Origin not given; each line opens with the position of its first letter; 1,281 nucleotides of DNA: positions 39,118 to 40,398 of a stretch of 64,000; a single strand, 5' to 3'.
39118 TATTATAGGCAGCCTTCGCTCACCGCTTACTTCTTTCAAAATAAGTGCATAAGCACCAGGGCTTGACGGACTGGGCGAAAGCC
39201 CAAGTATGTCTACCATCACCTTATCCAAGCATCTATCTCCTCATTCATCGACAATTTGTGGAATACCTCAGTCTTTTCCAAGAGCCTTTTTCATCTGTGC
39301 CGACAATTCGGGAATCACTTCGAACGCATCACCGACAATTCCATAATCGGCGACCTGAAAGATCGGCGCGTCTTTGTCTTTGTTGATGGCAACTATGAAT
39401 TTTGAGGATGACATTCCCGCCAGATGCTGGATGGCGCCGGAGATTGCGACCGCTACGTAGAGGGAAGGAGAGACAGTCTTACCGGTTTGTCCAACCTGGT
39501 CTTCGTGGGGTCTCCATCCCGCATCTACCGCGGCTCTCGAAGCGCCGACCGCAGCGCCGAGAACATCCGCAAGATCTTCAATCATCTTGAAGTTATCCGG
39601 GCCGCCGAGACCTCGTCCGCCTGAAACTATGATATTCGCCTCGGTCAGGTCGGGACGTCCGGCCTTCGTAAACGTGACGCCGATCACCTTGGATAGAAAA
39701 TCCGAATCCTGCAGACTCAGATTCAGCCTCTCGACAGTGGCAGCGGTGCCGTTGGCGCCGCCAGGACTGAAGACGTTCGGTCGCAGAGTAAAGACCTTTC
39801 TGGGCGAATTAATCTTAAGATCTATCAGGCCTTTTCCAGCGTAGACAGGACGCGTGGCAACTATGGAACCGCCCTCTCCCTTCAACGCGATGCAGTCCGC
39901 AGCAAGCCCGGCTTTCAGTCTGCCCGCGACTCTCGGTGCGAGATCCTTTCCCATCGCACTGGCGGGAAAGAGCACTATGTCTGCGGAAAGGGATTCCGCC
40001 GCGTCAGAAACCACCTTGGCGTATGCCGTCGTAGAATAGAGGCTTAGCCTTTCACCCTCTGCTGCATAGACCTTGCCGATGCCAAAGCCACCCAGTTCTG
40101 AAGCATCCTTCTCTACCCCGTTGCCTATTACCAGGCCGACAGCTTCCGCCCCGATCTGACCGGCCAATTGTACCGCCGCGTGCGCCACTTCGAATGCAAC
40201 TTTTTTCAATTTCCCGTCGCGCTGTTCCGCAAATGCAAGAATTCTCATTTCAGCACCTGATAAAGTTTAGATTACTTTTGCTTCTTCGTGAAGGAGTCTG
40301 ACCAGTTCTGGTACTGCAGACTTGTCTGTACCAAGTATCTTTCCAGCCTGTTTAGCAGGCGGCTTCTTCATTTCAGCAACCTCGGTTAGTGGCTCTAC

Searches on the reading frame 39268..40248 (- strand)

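Call 48: search_protein_families(library=pfam, proteins=[window:39268-40248:-], max_evalue=0.001)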
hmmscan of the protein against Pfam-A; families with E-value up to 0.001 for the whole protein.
window:39268-40248:- (326 aa): 2 families
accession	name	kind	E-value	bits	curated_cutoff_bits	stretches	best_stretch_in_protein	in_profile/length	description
PF01012.27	ETF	-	6.1e-41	140.7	26.7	1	4-177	2-178/181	Electron transfer flavoprotein domain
PF00766.25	ETF_alpha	-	1.4e-37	128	27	1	200-280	1-81/81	Electron transfer flavoprotein FAD-binding domain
